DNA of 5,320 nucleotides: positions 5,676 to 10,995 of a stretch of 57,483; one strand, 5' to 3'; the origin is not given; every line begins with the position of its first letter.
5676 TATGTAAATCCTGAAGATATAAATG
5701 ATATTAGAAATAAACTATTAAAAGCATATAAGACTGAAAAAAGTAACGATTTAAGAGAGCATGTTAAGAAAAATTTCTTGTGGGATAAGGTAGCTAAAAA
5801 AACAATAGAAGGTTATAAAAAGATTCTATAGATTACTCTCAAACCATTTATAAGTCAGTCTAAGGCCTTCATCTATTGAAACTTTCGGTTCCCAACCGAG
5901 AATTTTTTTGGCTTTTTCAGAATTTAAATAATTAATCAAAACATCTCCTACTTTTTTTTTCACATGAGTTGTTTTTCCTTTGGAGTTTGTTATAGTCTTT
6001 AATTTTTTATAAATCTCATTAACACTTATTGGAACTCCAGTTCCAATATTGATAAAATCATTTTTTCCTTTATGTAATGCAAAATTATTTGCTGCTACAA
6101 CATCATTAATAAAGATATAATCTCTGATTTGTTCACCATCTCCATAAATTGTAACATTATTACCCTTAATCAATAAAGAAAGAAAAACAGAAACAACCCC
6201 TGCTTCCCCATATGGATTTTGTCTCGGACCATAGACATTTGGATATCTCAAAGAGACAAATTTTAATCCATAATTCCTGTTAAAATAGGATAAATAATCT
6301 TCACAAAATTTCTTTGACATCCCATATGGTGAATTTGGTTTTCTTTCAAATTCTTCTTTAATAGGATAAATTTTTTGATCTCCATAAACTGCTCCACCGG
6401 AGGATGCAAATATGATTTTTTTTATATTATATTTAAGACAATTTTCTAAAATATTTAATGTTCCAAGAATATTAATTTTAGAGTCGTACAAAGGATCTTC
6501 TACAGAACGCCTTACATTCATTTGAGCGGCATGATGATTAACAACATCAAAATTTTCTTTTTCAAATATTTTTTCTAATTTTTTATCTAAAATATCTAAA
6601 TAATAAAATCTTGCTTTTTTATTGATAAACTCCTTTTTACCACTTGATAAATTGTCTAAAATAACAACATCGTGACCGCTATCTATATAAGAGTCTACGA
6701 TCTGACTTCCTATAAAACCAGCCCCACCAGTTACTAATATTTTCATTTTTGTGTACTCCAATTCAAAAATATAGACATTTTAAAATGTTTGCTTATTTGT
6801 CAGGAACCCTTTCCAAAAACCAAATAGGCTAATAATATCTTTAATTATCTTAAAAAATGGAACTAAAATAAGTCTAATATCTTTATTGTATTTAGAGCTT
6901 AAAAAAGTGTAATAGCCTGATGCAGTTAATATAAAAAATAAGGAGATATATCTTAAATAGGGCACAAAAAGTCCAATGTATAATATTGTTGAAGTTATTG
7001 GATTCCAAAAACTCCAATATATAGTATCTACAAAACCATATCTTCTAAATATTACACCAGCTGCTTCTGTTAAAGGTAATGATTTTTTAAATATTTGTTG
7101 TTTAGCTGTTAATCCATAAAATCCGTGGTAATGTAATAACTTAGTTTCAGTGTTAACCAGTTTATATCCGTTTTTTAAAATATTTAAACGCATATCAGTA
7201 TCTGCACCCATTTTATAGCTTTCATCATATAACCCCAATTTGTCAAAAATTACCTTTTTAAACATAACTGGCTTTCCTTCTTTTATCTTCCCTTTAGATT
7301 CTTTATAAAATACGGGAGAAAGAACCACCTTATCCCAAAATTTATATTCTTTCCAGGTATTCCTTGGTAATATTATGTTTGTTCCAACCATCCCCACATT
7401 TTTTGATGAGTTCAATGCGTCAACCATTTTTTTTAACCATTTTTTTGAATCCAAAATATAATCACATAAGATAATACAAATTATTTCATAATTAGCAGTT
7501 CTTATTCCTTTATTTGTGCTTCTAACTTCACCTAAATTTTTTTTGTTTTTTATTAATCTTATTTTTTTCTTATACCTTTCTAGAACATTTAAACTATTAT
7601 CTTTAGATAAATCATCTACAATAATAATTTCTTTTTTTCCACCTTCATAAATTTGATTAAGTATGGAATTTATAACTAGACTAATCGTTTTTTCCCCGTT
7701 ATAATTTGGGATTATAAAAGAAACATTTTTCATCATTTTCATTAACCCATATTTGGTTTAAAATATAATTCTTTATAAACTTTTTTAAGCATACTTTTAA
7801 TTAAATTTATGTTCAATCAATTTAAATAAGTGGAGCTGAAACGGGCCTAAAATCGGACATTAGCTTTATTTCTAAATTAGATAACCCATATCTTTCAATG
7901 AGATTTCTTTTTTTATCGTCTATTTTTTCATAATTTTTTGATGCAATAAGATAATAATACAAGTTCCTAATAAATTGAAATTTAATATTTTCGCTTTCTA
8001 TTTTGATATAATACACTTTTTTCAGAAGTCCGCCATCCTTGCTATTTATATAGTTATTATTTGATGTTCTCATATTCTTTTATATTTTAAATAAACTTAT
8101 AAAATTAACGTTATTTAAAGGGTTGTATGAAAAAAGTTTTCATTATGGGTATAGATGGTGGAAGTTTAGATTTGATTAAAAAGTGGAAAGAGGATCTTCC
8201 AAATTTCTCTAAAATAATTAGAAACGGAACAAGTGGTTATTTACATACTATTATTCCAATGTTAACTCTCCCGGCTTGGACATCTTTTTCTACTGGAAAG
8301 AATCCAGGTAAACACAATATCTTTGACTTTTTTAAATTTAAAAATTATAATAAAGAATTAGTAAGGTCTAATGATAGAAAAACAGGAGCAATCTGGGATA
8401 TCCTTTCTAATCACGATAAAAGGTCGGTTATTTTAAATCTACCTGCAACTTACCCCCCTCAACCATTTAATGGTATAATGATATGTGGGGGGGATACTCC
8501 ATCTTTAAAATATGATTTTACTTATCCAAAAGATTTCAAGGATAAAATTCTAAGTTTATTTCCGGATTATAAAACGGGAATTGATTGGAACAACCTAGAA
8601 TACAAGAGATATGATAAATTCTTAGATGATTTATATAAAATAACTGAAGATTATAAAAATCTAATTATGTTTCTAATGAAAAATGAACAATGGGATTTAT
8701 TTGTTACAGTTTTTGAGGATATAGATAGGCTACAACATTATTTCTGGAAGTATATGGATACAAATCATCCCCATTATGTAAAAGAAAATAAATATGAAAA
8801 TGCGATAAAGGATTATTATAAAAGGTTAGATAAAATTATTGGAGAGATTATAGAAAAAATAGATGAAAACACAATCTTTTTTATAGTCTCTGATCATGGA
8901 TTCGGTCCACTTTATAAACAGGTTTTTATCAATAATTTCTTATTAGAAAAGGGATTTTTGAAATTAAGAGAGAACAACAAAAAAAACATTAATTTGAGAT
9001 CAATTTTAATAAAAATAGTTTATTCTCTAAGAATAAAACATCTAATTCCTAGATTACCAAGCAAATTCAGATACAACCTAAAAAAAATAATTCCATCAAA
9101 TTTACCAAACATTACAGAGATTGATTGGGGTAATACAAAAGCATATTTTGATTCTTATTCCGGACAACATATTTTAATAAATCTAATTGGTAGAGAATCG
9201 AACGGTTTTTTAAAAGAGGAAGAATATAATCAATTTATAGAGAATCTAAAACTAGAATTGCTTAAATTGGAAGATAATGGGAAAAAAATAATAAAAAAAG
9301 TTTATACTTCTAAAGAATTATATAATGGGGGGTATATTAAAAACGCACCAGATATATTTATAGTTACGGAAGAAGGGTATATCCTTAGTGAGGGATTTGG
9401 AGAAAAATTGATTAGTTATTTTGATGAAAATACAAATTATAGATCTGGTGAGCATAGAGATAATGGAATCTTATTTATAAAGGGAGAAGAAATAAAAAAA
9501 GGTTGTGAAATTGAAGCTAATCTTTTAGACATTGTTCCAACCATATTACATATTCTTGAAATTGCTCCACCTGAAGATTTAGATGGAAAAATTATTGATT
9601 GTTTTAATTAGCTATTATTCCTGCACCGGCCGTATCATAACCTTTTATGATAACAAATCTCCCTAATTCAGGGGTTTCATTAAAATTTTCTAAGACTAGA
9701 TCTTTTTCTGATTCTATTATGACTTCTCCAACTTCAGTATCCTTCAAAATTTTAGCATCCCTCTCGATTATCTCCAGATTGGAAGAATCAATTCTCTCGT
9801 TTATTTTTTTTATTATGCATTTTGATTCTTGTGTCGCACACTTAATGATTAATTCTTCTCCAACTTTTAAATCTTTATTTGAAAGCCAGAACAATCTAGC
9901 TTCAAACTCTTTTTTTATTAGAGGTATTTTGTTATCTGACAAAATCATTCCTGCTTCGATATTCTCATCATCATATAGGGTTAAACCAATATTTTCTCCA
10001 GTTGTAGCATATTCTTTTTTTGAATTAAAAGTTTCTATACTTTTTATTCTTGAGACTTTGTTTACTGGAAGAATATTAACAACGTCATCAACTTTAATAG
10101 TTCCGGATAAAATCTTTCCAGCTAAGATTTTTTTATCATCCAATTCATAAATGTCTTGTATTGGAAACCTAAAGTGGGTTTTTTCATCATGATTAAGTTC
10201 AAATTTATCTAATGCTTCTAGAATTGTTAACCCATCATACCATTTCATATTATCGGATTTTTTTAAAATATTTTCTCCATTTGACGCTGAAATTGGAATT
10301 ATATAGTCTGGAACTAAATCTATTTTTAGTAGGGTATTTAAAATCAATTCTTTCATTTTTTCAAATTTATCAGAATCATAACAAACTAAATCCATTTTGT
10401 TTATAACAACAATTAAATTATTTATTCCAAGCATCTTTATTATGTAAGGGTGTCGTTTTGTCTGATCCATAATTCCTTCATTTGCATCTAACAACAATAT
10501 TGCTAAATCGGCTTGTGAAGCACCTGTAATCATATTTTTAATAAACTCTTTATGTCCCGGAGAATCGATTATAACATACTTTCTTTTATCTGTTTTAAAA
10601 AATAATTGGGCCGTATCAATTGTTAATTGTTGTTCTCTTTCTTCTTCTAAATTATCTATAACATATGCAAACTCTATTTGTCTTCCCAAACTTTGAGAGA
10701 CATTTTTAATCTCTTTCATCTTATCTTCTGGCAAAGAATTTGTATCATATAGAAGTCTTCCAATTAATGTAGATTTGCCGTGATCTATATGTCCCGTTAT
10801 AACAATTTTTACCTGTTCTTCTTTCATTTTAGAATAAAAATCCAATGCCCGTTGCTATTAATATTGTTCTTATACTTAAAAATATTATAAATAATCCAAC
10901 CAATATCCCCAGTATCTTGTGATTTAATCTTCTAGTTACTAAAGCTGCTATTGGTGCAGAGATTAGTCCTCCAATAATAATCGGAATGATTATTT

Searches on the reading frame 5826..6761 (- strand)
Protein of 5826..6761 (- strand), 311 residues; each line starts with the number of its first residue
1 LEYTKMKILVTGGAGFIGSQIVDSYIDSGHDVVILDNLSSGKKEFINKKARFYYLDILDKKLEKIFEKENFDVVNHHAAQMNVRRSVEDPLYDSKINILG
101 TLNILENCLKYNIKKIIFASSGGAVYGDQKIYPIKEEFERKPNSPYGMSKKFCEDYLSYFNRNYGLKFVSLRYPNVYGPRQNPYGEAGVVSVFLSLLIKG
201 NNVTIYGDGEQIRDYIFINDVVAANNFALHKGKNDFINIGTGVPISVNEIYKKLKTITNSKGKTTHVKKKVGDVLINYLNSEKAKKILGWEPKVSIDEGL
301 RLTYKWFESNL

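Call 8: search_protein_families(library=pfam, proteins=[window:5826-6761:-], max_evalue=0.001)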
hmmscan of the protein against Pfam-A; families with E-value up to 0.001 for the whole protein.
window:5826-6761:- (311 aa): 7 families
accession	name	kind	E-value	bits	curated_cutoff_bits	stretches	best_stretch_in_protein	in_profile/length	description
PF01370.27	Epimerase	-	3.2e-61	207.2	20.9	1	8-240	1-240/240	NAD dependent epimerase/dehydratase family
PF16363.11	GDP_Man_Dehyd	-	1e-55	190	27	1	9-301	1-330/332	GDP-mannose 4,6 dehydratase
PF01073.25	3Beta_HSD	-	1.2e-23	84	22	1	9-229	1-229/280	3-beta hydroxysteroid dehydrogenase/isomerase family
PF02719.21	Polysacc_synt_2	-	3.6e-19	69.5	20.2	1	8-268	1-257/293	Polysaccharide biosynthesis protein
PF04321.23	RmlD_sub_bind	-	4.7e-15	55.9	27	1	6-208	1-178/287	RmlD substrate binding domain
PF07993.18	NAD_binding_4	-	1.3e-09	38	20.1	1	63-212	83-245/258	Male sterility protein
PF13460.12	NAD_binding_10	-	0.00015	22.2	27.2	1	12-174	1-144/184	NAD(P)H-binding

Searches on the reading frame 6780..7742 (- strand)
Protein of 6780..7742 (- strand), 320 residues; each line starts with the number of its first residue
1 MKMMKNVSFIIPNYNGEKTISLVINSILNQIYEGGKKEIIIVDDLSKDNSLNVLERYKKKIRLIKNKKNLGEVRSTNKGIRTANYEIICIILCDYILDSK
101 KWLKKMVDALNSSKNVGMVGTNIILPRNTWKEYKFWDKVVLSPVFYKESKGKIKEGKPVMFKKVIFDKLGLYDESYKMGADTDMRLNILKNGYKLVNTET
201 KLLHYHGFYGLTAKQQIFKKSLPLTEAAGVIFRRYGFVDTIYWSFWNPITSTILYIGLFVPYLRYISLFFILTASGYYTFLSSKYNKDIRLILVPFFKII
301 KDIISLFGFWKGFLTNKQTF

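Call 8: search_protein_families(library=pfam, proteins=[window:6780-7742:-], max_evalue=0.001)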
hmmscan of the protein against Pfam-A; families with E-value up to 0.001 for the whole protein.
window:6780-7742:- (320 aa): 3 families
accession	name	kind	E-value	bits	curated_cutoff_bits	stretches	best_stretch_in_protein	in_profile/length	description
PF00535.33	Glycos_transf_2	-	2e-24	86.8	23.3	1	8-148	1-140/168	Glycosyl transferase family 2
PF13641.12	Glyco_tranf_2_3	-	7.5e-10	39.7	27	1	6-122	2-122/230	Glycosyltransferase like family 2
PF10111.15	Glyco_tranf_2_2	-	2.4e-07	31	27.3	1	8-194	1-205/276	Glycosyltransferase like family 2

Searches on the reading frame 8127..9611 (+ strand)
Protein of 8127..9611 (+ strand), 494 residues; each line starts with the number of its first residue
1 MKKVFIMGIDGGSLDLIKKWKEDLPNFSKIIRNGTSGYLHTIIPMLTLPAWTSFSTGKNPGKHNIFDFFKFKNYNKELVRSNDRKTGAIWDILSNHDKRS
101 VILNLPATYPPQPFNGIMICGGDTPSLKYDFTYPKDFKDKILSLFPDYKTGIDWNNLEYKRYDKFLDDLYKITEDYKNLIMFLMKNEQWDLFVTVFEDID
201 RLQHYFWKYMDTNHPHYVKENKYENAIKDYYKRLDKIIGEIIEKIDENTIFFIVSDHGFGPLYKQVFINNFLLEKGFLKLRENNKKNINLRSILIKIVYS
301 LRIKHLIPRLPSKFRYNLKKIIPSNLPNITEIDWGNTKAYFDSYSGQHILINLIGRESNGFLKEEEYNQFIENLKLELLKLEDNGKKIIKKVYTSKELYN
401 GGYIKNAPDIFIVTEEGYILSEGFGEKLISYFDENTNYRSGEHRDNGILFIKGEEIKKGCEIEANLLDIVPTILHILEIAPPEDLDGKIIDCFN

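Call 8: search_protein_families(library=pfam, proteins=[window:8127-9611:+], max_evalue=0.001)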
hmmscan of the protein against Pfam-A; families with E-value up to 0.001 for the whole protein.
window:8127-9611:+ (494 aa): 1 family
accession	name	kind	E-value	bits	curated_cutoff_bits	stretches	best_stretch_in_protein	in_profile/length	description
PF01663.27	Phosphodiest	-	2.3e-45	156.1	23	1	5-441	2-337/342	Type I phosphodiesterase / nucleotide pyrophosphatase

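Call 52: search_protein_families(library=ncbifam, proteins=[window:8127-9611:+], max_evalue=0.001)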
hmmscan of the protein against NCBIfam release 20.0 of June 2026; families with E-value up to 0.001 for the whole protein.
window:8127-9611:+ (494 aa): 0 families

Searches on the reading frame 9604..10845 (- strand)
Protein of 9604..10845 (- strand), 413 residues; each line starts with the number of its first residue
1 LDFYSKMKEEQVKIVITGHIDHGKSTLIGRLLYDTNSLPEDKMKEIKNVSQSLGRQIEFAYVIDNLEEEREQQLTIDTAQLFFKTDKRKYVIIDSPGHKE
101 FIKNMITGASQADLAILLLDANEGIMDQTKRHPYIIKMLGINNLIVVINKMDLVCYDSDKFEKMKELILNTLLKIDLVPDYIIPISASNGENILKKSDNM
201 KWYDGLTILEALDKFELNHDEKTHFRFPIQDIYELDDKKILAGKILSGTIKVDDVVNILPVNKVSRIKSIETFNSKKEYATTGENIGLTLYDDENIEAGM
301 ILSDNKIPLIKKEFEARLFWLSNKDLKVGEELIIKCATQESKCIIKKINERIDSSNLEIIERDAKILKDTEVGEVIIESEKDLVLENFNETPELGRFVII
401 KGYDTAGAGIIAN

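Call 8: search_protein_families(library=pfam, proteins=[window:9604-10845:-], max_evalue=0.001)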
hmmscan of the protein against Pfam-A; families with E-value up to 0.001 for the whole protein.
window:9604-10845:- (413 aa): 5 families
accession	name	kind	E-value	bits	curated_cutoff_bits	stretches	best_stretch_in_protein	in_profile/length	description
PF00009.33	GTP_EFTU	-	6.1e-50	169.9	26.5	1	11-214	3-184/188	Elongation factor Tu GTP binding domain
PF22594.2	GTP-eEF1A_C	-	7.3e-23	81.3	27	1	313-411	1-100/101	GTP-eEF1A C-terminal domain-like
PF03144.31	GTP_EFTU_D2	-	1e-08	35.9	30.3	1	241-302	4-72/73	Elongation factor Tu domain 2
PF01926.29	MMR_HSR1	-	5.5e-07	30.1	21.9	1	13-150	1-113/113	50S ribosome-binding GTPase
PF02492.25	cobW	-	0.00041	20.4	20.7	0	103-168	106-169/180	CobW/HypB/UreG, nucleotide-binding domain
